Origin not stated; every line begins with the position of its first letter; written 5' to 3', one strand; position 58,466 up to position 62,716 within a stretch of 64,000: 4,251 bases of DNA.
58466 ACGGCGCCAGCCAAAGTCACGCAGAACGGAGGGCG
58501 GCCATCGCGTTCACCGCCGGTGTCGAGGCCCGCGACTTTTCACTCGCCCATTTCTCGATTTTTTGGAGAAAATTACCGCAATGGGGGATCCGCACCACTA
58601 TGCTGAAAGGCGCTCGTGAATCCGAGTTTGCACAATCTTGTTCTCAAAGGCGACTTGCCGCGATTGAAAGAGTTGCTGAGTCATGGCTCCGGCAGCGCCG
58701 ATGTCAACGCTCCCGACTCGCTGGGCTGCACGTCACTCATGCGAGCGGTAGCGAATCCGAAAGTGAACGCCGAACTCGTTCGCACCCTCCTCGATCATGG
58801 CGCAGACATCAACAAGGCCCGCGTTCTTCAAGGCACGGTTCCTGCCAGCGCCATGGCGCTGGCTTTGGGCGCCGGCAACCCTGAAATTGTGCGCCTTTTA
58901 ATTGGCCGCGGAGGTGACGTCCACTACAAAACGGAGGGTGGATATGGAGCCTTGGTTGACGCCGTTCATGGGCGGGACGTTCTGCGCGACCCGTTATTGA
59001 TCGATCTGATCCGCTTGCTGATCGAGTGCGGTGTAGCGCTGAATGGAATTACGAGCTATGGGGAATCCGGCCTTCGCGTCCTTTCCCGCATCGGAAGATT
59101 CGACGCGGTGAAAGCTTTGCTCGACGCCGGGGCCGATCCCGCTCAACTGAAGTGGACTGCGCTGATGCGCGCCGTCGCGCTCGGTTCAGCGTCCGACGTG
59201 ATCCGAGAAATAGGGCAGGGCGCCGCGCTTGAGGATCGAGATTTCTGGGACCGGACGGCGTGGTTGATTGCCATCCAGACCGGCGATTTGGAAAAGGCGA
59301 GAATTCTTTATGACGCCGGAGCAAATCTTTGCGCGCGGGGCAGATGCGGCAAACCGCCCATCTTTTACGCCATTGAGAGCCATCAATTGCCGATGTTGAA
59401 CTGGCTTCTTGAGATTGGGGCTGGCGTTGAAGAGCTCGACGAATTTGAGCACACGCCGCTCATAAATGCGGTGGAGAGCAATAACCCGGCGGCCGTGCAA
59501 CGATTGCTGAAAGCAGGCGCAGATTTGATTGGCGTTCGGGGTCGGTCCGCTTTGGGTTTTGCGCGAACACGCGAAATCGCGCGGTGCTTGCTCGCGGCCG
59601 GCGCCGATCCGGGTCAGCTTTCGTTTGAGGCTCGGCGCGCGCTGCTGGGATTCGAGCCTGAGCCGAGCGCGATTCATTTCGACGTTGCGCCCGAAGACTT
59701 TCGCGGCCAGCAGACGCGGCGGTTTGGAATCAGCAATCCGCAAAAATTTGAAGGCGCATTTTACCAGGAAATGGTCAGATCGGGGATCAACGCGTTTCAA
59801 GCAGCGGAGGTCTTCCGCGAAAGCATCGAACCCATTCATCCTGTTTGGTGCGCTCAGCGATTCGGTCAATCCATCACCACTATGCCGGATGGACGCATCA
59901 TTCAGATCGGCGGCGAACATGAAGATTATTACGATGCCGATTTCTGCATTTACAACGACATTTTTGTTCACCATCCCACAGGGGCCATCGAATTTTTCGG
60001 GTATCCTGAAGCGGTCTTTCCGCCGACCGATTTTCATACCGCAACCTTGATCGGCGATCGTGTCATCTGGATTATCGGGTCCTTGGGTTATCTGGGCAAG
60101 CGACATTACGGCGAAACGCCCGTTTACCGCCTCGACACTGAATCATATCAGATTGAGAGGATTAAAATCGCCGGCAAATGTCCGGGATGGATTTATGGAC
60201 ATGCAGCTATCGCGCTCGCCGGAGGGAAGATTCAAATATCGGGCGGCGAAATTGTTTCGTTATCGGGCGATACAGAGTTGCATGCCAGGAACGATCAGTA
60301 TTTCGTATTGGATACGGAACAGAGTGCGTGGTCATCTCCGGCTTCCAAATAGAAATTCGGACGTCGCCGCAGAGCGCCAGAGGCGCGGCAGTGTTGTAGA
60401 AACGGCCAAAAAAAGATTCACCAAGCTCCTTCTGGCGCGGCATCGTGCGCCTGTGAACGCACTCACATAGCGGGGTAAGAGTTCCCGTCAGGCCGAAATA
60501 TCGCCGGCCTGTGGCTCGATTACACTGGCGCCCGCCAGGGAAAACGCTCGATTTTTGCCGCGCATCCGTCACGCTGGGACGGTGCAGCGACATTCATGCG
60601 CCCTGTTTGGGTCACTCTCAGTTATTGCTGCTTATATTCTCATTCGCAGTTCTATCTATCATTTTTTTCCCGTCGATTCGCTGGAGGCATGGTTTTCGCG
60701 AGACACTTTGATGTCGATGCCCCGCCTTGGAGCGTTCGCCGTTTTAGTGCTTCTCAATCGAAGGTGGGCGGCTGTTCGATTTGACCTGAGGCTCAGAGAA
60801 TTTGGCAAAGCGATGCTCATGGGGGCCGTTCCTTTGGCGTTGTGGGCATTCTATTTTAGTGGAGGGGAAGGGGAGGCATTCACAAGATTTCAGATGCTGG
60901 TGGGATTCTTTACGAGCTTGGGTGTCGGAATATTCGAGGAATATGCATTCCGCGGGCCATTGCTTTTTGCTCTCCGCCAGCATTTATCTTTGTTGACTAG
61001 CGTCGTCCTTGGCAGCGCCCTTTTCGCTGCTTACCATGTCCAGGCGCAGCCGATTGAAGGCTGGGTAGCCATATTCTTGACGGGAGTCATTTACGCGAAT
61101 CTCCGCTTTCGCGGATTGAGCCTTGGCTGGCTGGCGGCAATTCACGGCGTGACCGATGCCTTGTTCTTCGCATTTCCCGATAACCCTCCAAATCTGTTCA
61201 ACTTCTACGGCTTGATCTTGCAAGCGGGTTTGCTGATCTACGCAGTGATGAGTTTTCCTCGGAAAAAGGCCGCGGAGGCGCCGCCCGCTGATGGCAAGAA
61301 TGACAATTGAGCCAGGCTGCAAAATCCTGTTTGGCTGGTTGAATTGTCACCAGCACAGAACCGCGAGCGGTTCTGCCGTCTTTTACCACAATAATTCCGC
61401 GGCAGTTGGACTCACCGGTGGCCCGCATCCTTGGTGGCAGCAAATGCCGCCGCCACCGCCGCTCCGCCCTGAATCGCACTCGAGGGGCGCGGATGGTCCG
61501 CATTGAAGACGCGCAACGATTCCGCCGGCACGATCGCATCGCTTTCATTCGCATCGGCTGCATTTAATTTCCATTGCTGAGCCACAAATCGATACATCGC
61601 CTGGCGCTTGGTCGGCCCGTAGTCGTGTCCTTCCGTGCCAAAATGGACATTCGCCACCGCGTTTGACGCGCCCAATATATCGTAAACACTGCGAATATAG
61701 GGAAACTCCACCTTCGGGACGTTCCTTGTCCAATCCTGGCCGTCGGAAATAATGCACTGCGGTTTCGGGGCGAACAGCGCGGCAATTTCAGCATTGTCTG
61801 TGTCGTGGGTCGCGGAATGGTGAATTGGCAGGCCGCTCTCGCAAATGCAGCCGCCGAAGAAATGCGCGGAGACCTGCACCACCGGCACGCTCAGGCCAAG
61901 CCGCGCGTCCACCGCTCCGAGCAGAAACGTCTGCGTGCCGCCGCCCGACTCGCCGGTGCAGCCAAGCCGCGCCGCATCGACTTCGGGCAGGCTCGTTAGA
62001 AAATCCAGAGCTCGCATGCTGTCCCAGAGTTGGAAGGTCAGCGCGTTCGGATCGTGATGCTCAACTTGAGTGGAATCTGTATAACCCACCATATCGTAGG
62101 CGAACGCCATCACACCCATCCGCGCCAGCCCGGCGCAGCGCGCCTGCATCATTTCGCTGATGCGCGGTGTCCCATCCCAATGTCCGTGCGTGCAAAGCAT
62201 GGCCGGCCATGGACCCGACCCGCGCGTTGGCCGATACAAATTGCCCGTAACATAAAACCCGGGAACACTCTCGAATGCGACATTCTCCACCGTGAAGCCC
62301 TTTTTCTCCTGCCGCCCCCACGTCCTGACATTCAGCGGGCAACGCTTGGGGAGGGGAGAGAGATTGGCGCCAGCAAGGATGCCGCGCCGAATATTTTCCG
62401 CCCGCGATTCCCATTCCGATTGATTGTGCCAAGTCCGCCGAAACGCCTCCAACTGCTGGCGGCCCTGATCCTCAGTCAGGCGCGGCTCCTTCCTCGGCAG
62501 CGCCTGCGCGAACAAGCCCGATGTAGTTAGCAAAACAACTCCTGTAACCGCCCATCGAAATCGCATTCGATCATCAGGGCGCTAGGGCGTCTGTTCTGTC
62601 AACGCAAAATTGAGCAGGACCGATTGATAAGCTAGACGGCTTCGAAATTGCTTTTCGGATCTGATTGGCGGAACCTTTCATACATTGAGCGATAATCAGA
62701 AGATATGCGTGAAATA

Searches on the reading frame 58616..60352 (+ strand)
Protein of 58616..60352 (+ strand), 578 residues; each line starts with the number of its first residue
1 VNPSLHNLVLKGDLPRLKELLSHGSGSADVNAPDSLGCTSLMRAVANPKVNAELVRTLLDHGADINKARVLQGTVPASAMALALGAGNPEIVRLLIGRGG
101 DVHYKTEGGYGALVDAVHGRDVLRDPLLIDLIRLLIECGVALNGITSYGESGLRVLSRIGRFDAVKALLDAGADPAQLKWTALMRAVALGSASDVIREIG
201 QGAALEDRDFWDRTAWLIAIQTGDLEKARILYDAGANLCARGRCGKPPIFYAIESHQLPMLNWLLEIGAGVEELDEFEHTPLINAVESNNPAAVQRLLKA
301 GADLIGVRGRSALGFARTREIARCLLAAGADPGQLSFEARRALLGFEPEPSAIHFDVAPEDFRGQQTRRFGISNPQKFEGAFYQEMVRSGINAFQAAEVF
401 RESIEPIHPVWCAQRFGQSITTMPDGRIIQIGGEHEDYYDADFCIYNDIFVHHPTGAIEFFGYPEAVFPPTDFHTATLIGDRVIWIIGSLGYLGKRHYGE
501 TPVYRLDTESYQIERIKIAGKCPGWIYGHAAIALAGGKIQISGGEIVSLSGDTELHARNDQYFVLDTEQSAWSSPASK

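Call 9: search_protein_families(library=pfam, proteins=[window:58616-60352:+], max_evalue=1)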
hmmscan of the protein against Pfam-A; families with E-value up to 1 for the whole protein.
window:58616-60352:+ (578 aa): 7 families
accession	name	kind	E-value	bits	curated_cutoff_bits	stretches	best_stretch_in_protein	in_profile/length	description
PF12796.13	Ank_2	-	2.1e-31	108.8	27.3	5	250-333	2-87/90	Ankyrin repeats (3 copies)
PF00023.36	Ank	-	4.9e-23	80.4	21.1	3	37-67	2-30/33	Ankyrin repeat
PF13637.12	Ank_4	-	6.4e-22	77.6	22.7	4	219-265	4-50/50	Ankyrin repeats (many copies)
PF13606.12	Ank_3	-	1.6e-21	74.2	22.3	2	37-66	2-29/30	Ankyrin repeat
PF13857.12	Ank_5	-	3.2e-15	56.5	27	3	24-66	5-43/56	Ankyrin repeats (many copies)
PF24681.1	Kelch_KLHDC2_KLHL20_DRC7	-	6.1e-10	39.2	50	1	414-575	50-194/221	KLHDC2/KLHL20/DRC7 Kelch-repeats domain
PF24981.1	Beta-prop_ATRN-LZTR1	-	0.19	11.4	50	0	500-574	14-81/289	Attractin/LZTR1 beta-propeller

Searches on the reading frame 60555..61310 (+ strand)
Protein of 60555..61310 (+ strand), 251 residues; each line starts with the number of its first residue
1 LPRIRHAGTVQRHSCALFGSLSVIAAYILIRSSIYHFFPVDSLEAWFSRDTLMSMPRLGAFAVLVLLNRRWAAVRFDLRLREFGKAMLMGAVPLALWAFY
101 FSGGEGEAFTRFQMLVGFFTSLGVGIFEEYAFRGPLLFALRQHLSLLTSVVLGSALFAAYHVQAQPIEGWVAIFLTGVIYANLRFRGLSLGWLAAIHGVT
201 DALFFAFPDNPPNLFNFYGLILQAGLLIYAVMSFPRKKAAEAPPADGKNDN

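Call 30: search_protein_families(library=pfam, proteins=[window:60555-61310:+], max_evalue=0.001)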
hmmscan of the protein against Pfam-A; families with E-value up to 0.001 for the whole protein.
window:60555-61310:+ (251 aa): 1 family
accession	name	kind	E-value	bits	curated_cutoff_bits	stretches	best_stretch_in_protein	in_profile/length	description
PF02517.21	Rce1-like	-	3e-12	47.1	22.4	1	113-202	4-92/93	Type II CAAX prenyl endopeptidase Rce1-like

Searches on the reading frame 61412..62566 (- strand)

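Call 30: search_protein_families(library=pfam, proteins=[window:61412-62566:-], max_evalue=0.001)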
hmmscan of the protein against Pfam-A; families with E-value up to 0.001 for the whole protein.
window:61412-62566:- (384 aa): 2 families
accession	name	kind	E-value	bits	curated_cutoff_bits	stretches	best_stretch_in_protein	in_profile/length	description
PF05448.18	AXE1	-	3.8e-07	29.6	21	1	93-230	56-207/321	Acetyl xylan esterase (AXE1)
PF22244.2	GCE_fung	-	2.7e-06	27.8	27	1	170-229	74-135/231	Glucuronyl esterase, fungi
